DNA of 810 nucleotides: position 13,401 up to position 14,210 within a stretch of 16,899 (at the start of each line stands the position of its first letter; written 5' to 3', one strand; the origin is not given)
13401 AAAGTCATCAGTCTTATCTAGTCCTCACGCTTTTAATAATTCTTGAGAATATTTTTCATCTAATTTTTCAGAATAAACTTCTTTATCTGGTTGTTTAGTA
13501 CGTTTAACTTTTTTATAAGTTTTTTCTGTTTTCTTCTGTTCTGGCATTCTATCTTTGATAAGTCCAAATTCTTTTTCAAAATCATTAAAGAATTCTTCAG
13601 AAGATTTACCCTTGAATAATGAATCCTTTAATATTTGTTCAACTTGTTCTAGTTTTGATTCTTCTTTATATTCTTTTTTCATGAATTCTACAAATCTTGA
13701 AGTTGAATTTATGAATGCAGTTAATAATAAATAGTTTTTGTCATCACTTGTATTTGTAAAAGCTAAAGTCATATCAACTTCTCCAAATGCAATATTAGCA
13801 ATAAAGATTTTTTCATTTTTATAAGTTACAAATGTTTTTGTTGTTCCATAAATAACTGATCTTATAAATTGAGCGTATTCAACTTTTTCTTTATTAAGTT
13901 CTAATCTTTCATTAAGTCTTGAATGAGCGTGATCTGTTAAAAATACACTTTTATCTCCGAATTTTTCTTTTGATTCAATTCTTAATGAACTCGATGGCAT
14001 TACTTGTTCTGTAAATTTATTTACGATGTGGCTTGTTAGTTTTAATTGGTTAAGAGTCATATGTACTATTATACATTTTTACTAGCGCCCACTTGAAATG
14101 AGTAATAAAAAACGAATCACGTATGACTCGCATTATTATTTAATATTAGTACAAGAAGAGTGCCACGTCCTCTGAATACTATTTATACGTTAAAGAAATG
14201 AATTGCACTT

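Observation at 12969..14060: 363-aa protein: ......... N-domain fused to four copies of an acidic ETKLHN............ peptide repeat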

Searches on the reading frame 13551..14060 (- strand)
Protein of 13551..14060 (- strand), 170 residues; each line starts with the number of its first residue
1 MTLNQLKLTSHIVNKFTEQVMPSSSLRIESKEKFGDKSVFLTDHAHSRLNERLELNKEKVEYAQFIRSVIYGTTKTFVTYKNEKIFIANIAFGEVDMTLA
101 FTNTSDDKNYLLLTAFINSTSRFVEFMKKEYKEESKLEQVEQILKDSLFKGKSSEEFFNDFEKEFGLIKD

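Call 24: search_protein_representatives(alignment_id=A2)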
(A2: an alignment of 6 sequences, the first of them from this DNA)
Query: 6 sequences, 170 profile positions. Proteins with E-value up to 0.001 (for the whole library): 8; up to 1e-10: 3; up to 1e-30: 2. The best 8 are listed.
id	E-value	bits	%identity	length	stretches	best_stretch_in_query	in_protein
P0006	2.7e-85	300.6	-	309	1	1-170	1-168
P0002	8.9e-84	295.7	-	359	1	1-170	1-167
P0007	1.0e-11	61.1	-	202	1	3-162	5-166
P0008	2.0e-08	50.5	-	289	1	4-151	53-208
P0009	2.3e-05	40.5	-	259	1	5-167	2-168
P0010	2.2e-04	37.3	-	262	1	1-166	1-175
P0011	8.4e-04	35.4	-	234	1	3-166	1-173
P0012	9.2e-04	35.3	-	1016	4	87-159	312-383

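Call 28: list_cluster_members(proteins=[P0007, P0008, P0009, P0010, P0011])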
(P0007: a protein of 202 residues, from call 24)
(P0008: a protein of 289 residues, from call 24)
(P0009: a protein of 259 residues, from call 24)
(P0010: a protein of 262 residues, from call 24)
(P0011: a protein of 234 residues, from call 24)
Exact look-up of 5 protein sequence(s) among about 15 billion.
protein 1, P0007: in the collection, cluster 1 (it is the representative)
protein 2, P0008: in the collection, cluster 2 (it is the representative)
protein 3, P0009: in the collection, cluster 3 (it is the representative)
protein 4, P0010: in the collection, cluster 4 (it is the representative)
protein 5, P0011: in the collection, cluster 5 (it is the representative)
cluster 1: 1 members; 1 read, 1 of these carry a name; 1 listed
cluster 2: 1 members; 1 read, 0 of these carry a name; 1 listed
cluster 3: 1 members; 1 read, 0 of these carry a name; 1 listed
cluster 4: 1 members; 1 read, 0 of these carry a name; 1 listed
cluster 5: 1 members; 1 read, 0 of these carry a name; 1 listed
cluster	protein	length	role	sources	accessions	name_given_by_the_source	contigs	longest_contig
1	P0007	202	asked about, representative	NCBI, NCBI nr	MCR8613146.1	MAG: hypothetical protein NC236_01550 [Mycoplasma sp.] | hypothetical protein [Mycoplasma sp.]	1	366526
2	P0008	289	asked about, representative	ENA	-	-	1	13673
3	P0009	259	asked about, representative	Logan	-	-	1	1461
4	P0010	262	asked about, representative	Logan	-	-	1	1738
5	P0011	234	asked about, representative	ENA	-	-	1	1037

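Call 32: find_homologous_proteins(query=A4, max_evalue=1)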
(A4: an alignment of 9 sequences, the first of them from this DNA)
Query A4 (9 sequences) (166 aa, profile of the alignment): 3 proteins with E <= 1 among 2510 candidates.
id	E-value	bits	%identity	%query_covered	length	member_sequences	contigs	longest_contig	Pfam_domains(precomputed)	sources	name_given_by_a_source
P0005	4.8e-62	227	91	100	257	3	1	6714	-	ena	-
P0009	5.8e-53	197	23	93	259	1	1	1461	-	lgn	-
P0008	3.8e-52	194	28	78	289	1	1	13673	-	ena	-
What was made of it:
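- Tried and rejected: The second big-database profile search added no new members (call 32).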

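Call 33: find_encoding_contigs(protein=P0008, flank=8000, max_places=3)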
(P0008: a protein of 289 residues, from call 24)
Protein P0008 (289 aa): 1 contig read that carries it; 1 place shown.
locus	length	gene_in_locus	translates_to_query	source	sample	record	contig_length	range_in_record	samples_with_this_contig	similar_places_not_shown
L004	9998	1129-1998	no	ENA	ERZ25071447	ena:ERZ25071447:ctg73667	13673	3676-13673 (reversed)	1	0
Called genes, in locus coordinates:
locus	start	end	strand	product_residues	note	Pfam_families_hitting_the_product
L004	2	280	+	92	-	?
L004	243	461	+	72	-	-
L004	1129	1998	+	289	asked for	-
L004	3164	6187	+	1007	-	-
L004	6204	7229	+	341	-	PF19300:BPD_transp_1_N (weak), PF00528:BPD_transp_1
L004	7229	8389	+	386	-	PF12911:OppC_N (faint), PF00528:BPD_transp_1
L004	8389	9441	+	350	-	PF00005:ABC_tran, PF13304:AAA_21 (faint), PF08352:oligo_HPY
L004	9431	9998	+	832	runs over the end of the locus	PF00005:ABC_tran, PF08352:oligo_HPY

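Call 34: find_encoding_contigs(protein=P0007, flank=8000, max_places=3)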
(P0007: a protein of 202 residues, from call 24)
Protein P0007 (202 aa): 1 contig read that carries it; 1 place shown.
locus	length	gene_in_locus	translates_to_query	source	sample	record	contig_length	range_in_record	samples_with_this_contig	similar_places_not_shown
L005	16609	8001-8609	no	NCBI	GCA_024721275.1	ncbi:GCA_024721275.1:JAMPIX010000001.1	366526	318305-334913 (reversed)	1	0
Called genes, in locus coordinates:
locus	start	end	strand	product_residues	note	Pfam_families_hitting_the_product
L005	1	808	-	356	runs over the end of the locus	PF00892:EamA (weak)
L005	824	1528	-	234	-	PF02660:G3P_acyltransf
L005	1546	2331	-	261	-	PF00248:Aldo_ket_red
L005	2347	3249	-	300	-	PF00561:Abhydrolase_1, PF12146:Hydrolase_4, PF12697:Abhydrolase_6 (faint)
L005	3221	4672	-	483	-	-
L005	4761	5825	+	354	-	-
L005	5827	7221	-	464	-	-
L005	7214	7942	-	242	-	PF13175:AAA_15 (faint), PF00005:ABC_tran, PF13304:AAA_21 (weak), PF13166:AAA_13 (weak)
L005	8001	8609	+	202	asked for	-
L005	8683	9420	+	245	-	PF01027:Bax1-I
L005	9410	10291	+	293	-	-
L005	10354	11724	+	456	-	PF00883:Peptidase_M17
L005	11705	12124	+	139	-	-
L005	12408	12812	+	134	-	-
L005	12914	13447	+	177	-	PF01965:DJ-1_PfpI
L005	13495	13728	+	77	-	-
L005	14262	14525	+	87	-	PF01016:Ribosomal_L27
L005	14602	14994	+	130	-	-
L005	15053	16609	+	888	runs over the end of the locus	PF00133:tRNA-synt_1, PF09334:tRNA-synt_1g, PF01406:tRNA-synt_1e, PF01921:tRNA-synt_1f (weak), PF08264:Anticodon_1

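Call 37: search_solved_structures(query=A4, max_evalue=10, show_alignments=2)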
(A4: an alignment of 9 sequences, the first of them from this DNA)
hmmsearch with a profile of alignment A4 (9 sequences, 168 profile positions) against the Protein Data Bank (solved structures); distinct sequences matched with E-value up to 10: 0.

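Call 43: predict_structure(alignment_id=A4)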
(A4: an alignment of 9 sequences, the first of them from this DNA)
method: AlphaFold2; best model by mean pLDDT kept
length: 166 residues; sequences in the alignment: 9
mean_pLDDT: 66.3   pTM: 0.53
mean pLDDT of the five models: 66.3, 65.6, 51.2, 51.0, 45.1
residues with pLDDT >= 90: 13; 70-90: 69; 50-70: 38; < 50: 46
segments of 3 or more residues with pLDDT < 50: 1-27, 132-137
pLDDT, mean of each block of 10 residues (from residue 1): 35 39 46 87 86 80 89 79 80 78 88 76 49 49 52 56 52
secondary structure, 60 per line:
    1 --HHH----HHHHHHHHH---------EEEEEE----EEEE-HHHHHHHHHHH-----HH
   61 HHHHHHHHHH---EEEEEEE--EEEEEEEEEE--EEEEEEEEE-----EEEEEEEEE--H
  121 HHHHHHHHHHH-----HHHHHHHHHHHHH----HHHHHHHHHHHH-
elements in order: H10-18 E28-33 E38-41 H43-53 H59-70 E74-80 E83-92 E95-103 E109-117 H120-131 H137-149 H154-165
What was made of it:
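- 13980..14060 (-): N-terminal segment aa 1-27 with a predicted amphipathic helix; K7 and L8 invariant, I12, K15 and P22 nearly invariant. Low pLDDT (call 43).
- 13704..13979 (-): RelE/BECR-like core, aa 28-119: beta-beta-alpha-alpha-beta-beta-beta-beta. AF2 on alignment A4, core pLDDT about 78-89 (call 43).
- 13563..13703 (-): Three-helix extension of the head, aa 120-166, including the conserved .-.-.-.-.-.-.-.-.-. segment. Predicted helices with pLDDT about 50 (call 43).
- On RelE/ParE (BECR-fold) superfamily: AF2 core pLDDT about 80-89 with that topology (call 43).
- AF2 core pLDDT about 80-89 with beta-alpha-alpha-beta4 topology (call 43). The AF2 alignment has only 9 sequences, and three of five models score pLDDT 45-51 (call 43).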

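Call 48: fold_search(model_id=the predicted structure, library=pdb)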
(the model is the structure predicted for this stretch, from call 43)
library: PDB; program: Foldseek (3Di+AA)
matches with E <= 10: 525; with E <= 0.001: 0
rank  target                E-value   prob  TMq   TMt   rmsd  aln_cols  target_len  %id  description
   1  5ja8_C                1.1e-02  0.99  0.30  0.43  14.8       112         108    9  Crystal structure of the HigB2 toxin in complex with Nb2 (released 2017-04-05)
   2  5ja8_E                1.2e-02  0.98  0.31  0.45  15.4       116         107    9  Crystal structure of the HigB2 toxin in complex with Nb2 (released 2017-04-05)
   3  5mje_A                2.4e-02  0.97  0.34  0.47  14.7       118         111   10  Crystal structure of the HigB2 toxin in complex with Nb8 (released 2017-04-05)
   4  3g5o_C                2.8e-02  0.99  0.35  0.61   4.5        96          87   11  The crystal structure of the toxin-antitoxin complex RelBE2 (Rv2865-2866) from Mycobacterium tuberculosis (released 2009-04-14)
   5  2khe_MODEL_1_A        3.2e-02  0.99  0.34  0.58   4.4        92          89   12  Solution Structure of the Bacterial Toxin Rele from Thermus Thermophilus HB8 (released 2010-03-31)
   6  8a0x_C                3.8e-02  0.97  0.33  0.46   4.8        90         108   12  Crystal structure of the HigB2-HigA2 tetramer in complex with operator DNA (released 2023-05-03)
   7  5ja8_A                4.1e-02  0.97  0.35  0.51  13.7       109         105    9  Crystal structure of the HigB2 toxin in complex with Nb2 (released 2017-04-05)
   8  3g5o_B                4.8e-02  0.99  0.32  0.59   4.8        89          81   11  The crystal structure of the toxin-antitoxin complex RelBE2 (Rv2865-2866) from Mycobacterium tuberculosis (released 2009-04-14)
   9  5ja8_G                5.1e-02  0.98  0.34  0.49   5.8        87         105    9  Crystal structure of the HigB2 toxin in complex with Nb2 (released 2017-04-05)
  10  7m5f_C                5.8e-02  0.44  0.24  0.31  15.9       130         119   12  Contact-dependent inhibition system from Serratia marcescens BWH57 (released 2021-05-12)
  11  9g12_B                7.3e-02  0.98  0.33  0.59   4.5        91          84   12  Mycobacterium tuberculosis RelBE1 toxin-antitoxin system; rv1247c (relB1 antitoxin), rv1246c (relE1 toxin) (released 2025-12-17)
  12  8a0x_D                7.8e-02  0.91  0.31  0.43   4.8        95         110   12  Crystal structure of the HigB2-HigA2 tetramer in complex with operator DNA (released 2023-05-03)
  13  2otr_MODEL_1_A        8.3e-02  0.97  0.35  0.58   4.2        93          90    6  Solution Structure of Conserved Hypothetical Protein HP0892 from Helicobacter pylori (released 2007-12-18)
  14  9g12_A                1.1e-01  0.94  0.31  0.55   4.7        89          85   10  Mycobacterium tuberculosis RelBE1 toxin-antitoxin system; rv1247c (relB1 antitoxin), rv1246c (relE1 toxin) (released 2025-12-17)
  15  8phj_X                1.1e-01  0.87  0.34  0.17  12.6       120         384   12  cA4-bound Cami1 in complex with 70S ribosome (released 2023-12-13)
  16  6kml_A                1.2e-01  0.84  0.30  0.43   6.2       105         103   11  2.09 Angstrom resolution crystal structure of tetrameric HigBA toxin-antitoxin complex from E.coli (released 2020-11-18)
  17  6kml_C                1.2e-01  0.84  0.30  0.43   6.2       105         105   11  2.09 Angstrom resolution crystal structure of tetrameric HigBA toxin-antitoxin complex from E.coli (released 2020-11-18)
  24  5ycl_B                1.9e-01  0.77  0.31  0.47   5.7        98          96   12  Crystal structure of HigBA complex from Shigella flexneri (released 2018-09-19)
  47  5ycl_D                4.9e-01  0.54  0.31  0.47   5.6        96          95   14  Crystal structure of HigBA complex from Shigella flexneri (released 2018-09-19)
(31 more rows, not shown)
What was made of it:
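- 13704..13979 (-): Foldseek top hits are HigB2, RelE, RelE2 and HP0892 (call 48).
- On RelE/ParE (BECR-fold) superfamily: RelE-family chains lead the Foldseek PDB list, with prob up to 0.99 and TM up to 0.61 (call 48).
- Closest known: RelE/HigB-type ribosome-dependent mRNA interferases. Same: Best structural neighbours of the head model, with the same strand and helix order (call 48).
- The RelE-like nuclease Cami1 also appears (call 48). Lower in the hit list are NTF2-like and other alpha+beta folds (call 48). The PDB list is led by independent RelE-family entries (5ja8, 3g5o, 2khe, 8a0x, 9g12, 2otr, 6kml, 5ycl) with prob up to 0.99 (call 48). BECR domains are common warheads of secreted polymorphic toxins (a CDI toxin appears among the fold hits, call 48; the generalisation rests on general knowledge).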

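Call 52: fold_search(model_id=the predicted structure, library=viral)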
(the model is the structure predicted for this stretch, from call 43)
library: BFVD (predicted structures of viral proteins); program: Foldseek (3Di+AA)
matches with E <= 10: 902; with E <= 0.001: 0
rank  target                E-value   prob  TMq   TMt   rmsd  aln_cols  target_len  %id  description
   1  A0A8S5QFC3            1.3e-03  1.00  0.35  0.14  15.8       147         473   11  Minor capsid protein [Siphoviridae sp. ctoRD1]
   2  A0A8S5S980            5.0e-03  1.00  0.35  0.45   4.1        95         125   17  Uncharacterized protein [Phage sp. ctGns7]
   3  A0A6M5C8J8            6.4e-03  0.99  0.37  0.46  15.8       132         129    7  (no name in the UniProt tables at hand)
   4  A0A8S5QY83            6.7e-03  0.92  0.27  0.20  16.2       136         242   12  Minor capsid protein [Siphoviridae sp. ctg6Y13]
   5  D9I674                1.9e-02  1.00  0.36  0.48   5.1       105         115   17  Uncharacterized protein [Acinetobacter phage 133]
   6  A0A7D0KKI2            3.2e-02  0.91  0.34  0.28  13.6       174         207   12  (no name in the UniProt tables at hand)
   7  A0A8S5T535            3.4e-02  0.98  0.34  0.43   5.1       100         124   12  HTH-type transcriptional regulator [Siphoviridae sp. ctMBu2]
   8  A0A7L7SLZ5            3.8e-02  0.98  0.35  0.33   8.1       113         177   18  (no name in the UniProt tables at hand)
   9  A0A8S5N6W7            3.8e-02  0.95  0.33  0.45  12.5       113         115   20  RALGDS, RAS, PHOSPHOAMINOPHOSPHONIC ACID-GUANYLATE ESTER (RALGDS-RAS), RAL, EFFECTOR INTERACTION [Myoviridae sp. ctsip2]
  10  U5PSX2                4.0e-02  0.85  0.29  0.34  16.9       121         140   15  Uncharacterized protein [Bacillus phage Blastoid]
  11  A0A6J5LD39            4.5e-02  0.96  0.34  0.17   5.2        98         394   16  Uncharacterized protein [uncultured Caudovirales phage]
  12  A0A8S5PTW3            4.8e-02  0.97  0.32  0.12   4.0        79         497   16  Minor capsid protein [Siphoviridae sp. ctJER10]
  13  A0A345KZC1            8.7e-02  0.75  0.32  0.40   9.7       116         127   11  (no name in the UniProt tables at hand)
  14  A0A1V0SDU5            1.2e-01  0.14  0.17  0.25  13.8       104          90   10  Uncharacterized protein [Indivirus ILV1]
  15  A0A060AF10            1.2e-01  0.30  0.17  0.20  15.2       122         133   17  Uncharacterized protein [Staphylococcus phage 6ec]
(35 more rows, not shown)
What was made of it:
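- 13704..13979 (-): A DUF4258 protein and phage minor-capsid C-terminal domains appear in BFVD (call 52).
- Viral library: a DUF4258 protein and minor-capsid C-terminal domains (call 52). All Foldseek E-values are at or above 1e-3 (calls 48, 52).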

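Call 58: find_related_loci(query=A2, collection=metagenome_contigs, flank=8000)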
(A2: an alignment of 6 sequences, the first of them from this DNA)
Query A2 (170 aa) in metagenome_contigs; peptide patterns used: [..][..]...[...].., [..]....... (x = any residue, [..] = any of these).
600 stretches matched a pattern, but none encodes a relative of the query by tblastn (E <= 1e-3).

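Call 69: find_related_loci(query=A2, collection=viral_contigs, flank=5000)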
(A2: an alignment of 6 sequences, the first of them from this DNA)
Query A2 (170 aa) in viral_contigs; peptide patterns used: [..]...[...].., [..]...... (x = any residue, [..] = any of these).
342 stretches matched a pattern, but none encodes a relative of the query by tblastn (E <= 1e-3).
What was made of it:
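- Tried and rejected: JGI metagenome and IMG/VR scans found no relatives (calls 58, 69).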
